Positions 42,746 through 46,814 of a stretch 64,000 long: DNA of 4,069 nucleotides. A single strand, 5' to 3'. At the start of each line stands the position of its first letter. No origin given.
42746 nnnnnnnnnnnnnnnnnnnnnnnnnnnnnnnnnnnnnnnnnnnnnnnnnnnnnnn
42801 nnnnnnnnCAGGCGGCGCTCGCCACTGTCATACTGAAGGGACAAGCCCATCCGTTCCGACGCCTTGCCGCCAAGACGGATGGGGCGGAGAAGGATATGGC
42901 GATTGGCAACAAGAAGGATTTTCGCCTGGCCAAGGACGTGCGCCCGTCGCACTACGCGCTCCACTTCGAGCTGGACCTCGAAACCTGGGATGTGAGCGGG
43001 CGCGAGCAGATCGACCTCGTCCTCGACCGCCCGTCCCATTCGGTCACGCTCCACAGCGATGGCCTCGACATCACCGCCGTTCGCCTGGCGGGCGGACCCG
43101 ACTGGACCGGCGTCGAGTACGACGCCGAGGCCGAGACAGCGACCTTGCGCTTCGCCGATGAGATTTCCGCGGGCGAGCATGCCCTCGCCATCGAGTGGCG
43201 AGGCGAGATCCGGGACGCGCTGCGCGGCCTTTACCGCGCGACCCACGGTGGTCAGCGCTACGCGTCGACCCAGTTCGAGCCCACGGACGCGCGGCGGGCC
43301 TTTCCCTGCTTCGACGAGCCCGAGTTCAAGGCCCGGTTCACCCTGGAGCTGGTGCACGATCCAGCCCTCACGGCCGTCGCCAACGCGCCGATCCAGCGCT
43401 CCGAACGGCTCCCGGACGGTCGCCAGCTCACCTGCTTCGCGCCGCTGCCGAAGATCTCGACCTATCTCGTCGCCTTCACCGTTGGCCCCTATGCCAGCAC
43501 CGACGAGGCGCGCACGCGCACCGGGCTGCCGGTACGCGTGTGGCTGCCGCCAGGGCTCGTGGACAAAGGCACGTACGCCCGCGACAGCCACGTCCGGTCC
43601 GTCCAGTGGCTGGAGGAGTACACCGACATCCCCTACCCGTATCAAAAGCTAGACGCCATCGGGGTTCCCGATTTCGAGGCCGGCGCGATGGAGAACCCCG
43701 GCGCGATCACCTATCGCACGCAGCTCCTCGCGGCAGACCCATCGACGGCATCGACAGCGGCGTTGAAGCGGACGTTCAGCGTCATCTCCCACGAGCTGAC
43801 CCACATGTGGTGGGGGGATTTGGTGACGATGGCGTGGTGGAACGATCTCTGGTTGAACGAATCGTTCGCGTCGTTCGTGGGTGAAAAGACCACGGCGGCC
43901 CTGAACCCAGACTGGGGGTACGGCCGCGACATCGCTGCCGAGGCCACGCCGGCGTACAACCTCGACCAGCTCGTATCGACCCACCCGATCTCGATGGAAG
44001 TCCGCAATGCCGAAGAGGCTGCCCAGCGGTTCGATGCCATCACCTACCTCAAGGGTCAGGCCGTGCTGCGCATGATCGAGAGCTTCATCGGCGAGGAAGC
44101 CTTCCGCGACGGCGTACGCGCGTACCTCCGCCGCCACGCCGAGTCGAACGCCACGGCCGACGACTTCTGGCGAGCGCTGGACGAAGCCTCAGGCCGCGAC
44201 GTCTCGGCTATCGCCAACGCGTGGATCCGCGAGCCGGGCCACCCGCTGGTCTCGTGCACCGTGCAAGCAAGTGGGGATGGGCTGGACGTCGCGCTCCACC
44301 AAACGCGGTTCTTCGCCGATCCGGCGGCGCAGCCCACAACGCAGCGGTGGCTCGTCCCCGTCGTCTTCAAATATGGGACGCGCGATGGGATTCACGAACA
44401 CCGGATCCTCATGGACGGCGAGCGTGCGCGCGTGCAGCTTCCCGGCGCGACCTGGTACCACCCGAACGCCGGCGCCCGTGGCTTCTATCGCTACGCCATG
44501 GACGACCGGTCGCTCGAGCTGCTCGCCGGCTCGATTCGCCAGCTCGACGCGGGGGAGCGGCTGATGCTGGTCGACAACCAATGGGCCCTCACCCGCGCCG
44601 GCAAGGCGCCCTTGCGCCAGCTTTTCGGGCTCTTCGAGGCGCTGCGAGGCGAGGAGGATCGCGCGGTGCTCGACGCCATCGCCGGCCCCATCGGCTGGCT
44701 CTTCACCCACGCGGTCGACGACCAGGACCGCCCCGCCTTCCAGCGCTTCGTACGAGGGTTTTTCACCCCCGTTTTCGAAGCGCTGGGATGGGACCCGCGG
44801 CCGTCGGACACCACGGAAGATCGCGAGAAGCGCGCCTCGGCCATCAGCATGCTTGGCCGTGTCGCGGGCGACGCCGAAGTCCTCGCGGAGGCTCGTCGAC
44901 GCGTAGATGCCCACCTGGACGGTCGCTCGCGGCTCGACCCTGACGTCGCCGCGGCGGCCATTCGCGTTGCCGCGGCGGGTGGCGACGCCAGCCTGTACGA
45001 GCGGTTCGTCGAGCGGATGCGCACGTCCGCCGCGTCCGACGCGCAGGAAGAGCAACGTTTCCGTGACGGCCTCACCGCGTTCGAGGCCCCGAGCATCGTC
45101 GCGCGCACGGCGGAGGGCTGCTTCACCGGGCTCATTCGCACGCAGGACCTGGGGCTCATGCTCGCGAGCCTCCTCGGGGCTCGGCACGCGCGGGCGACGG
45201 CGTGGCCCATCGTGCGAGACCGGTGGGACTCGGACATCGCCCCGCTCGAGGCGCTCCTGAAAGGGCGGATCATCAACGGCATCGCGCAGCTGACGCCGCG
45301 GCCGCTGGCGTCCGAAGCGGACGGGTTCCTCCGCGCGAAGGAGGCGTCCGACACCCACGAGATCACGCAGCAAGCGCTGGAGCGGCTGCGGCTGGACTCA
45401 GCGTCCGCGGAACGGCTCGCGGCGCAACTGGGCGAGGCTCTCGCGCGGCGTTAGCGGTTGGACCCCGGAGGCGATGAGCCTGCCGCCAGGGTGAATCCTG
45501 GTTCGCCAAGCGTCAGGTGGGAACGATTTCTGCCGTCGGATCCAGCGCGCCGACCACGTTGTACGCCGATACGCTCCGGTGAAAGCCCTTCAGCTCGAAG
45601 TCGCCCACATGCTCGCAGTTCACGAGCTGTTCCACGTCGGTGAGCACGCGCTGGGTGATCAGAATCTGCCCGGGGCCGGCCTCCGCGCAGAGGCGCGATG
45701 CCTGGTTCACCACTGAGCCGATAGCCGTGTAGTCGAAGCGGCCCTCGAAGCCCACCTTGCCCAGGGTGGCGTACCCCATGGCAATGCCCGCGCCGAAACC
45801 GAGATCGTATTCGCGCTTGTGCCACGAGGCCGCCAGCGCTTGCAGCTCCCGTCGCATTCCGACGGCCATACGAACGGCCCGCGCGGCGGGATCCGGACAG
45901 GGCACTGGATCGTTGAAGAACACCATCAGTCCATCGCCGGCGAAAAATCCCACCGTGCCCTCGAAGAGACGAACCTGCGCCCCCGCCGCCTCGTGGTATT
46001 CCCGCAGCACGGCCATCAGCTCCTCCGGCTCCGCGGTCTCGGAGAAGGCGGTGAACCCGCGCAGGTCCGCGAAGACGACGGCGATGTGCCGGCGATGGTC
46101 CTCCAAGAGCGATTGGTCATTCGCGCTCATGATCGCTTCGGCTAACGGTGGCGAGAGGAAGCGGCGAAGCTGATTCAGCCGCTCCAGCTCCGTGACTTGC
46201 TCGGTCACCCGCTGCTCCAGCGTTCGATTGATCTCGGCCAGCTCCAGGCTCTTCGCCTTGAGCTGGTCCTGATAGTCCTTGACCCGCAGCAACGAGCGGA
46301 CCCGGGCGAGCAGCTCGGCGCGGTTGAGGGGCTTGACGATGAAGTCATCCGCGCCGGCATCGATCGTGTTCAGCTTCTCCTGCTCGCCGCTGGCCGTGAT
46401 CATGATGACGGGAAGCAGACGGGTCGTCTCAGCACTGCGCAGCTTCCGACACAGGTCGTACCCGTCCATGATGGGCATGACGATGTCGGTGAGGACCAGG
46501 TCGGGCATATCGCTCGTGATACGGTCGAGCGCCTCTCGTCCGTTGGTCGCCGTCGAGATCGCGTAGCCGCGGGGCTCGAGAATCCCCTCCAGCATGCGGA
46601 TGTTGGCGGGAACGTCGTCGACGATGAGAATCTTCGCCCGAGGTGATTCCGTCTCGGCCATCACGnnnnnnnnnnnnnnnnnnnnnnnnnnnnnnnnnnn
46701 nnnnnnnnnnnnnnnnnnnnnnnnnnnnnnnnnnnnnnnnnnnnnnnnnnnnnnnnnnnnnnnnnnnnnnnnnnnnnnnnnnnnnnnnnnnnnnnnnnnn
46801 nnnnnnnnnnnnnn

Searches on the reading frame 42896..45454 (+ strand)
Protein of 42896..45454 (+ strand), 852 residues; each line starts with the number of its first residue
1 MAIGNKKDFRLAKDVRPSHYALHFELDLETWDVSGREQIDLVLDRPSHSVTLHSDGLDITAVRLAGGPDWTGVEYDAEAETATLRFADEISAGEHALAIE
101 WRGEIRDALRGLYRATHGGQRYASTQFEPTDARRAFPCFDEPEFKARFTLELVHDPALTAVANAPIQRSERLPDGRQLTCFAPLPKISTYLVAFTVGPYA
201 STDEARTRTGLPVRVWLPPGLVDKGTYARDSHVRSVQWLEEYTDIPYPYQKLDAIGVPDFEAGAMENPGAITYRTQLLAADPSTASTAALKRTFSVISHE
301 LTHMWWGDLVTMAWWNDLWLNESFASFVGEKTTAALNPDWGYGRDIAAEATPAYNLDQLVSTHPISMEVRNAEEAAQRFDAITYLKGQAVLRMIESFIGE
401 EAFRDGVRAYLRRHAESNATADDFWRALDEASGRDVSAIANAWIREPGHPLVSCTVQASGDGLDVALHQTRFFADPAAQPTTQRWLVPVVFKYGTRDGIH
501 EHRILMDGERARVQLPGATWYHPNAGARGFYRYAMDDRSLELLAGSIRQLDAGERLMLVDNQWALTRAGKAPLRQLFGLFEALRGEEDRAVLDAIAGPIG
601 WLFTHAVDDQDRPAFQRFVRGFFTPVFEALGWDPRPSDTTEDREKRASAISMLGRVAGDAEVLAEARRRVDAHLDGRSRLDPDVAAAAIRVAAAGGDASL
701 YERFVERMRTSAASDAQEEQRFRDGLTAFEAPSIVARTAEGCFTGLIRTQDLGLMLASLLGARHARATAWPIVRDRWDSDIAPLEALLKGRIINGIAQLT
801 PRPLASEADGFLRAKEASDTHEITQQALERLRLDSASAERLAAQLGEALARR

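Call 54: search_protein_families(library=pfam, proteins=[window:42896-45454:+], max_evalue=0.001)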
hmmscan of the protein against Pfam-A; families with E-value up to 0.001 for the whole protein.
window:42896-45454:+ (852 aa): 3 families
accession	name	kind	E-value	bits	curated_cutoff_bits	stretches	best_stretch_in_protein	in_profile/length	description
PF01433.26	Peptidase_M1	-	4.2e-72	242.7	27.7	1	227-443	1-218/218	Peptidase family M1 domain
PF11838.14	ERAP1_C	-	2.7e-54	185.2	38.2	1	520-832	1-317/318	ERAP1-like C-terminal domain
PF17900.6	Peptidase_M1_N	-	2.5e-39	135.8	25.8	1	17-191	2-186/186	Peptidase M1 N-terminal domain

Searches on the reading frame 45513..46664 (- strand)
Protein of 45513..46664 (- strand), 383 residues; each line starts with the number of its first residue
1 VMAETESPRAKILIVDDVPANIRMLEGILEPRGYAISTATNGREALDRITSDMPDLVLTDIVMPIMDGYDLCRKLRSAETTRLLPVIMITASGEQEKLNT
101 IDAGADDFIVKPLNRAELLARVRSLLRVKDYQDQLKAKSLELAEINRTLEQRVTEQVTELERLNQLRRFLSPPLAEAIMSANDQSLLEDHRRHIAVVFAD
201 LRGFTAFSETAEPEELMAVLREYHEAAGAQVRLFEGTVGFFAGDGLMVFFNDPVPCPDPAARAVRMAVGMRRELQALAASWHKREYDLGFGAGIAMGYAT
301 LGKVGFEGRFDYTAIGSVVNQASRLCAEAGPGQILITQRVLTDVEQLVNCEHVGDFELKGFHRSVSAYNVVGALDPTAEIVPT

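Call 17: search_protein_families(library=pfam, proteins=[window:45513-46664:-], max_evalue=0.01)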
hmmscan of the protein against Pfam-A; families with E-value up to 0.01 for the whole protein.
window:45513-46664:- (383 aa): 4 families
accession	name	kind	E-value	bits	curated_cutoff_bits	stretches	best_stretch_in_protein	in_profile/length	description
PF00072.30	Response_reg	-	4.8e-29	101.2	30.2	1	12-123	1-111/111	Response regulator receiver domain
PF00211.25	Guanylate_cyc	-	1.1e-15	58.2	21.9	1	192-368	7-179/183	Adenylate and Guanylate cyclase catalytic domain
PF21695.3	GlnR_1st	-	0.00061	20.1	27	1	48-123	36-108/111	Transcription regulator GlnR, N-terminal domain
PF23198.2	PDE8A_N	-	0.009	16.4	29.6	0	32-115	33-121/147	PDE8A-like, N-terminal domain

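Call 74: search_protein_families(library=ncbifam, proteins=[window:45513-46664:-], max_evalue=0.01)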
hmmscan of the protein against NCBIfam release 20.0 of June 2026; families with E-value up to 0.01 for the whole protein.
window:45513-46664:- (383 aa): 100 families (the best 25 are shown)
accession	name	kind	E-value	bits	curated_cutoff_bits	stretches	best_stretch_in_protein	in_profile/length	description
NF007135.0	PRK09581.1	equivalog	2.7e-43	148.5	474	1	10-152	3-146/457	PleD family two-component system response regulator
TIGR02154.1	PhoB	equivalog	2.9e-32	111.8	296.2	1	10-158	3-151/226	phosphate regulon transcriptional regulator PhoB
NF040689.1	MtrAB_MtrA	equivalog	7.1e-29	100.7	300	1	12-151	1-135/219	MtrAB system response regulator MtrA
NF045944.1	ResRegRpaBCyano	equivalog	1.9e-28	99.4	330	1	13-142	1-130/229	response regulator transcription factor RpaB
NF041733.1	resp_reg_CseB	equivalog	2.4e-26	92.5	350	1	11-139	2-128/228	two-component system response regulator CseB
NF040534.1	resp_reg_YycF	equivalog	1.3e-25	90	340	1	11-136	2-125/231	response regulator YycF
NF007005.1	PRK09468.1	equivalog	2.3e-24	86.1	331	1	9-131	3-124/237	osmolarity response regulator transcription factor OmpR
NF041734.1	resp_reg_RppA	equivalog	2.4e-24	86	250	1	11-156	2-150/229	two-component system response regulator RppA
TIGR01387.1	cztR_silR_copR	subfamily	6e-24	84.9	279.2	1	12-150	1-140/218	heavy metal response regulator transcription factor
NF053854.1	RespRegPhoBBctds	equivalog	7.8e-24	84.3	270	1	12-144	1-137/225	two-component system response regulator PhoB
NF033117.2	vanR_ACDEGLN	exception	1e-23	84.1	350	1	12-158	1-146/226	VanR-ABDEGLN family response regulator transcription factor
NF047654.1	DiguCycDgcRLepto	equivalog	1.1e-23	83.6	500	1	10-141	3-135/295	diguanylate cyclase DgcR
NF008296.0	PRK11083.1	equivalog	1.4e-23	83.5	273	1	9-138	3-130/228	two-component system response regulator CreB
NF007982.1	PRK10710.1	equivalog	1.8e-23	83.3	380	1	7-160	5-156/235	envelope stress response regulator BaeR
NF008199.0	PRK10955.1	equivalog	6.9e-23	81.8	341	1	11-138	3-127/232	envelope stress response regulator transcription factor CpxR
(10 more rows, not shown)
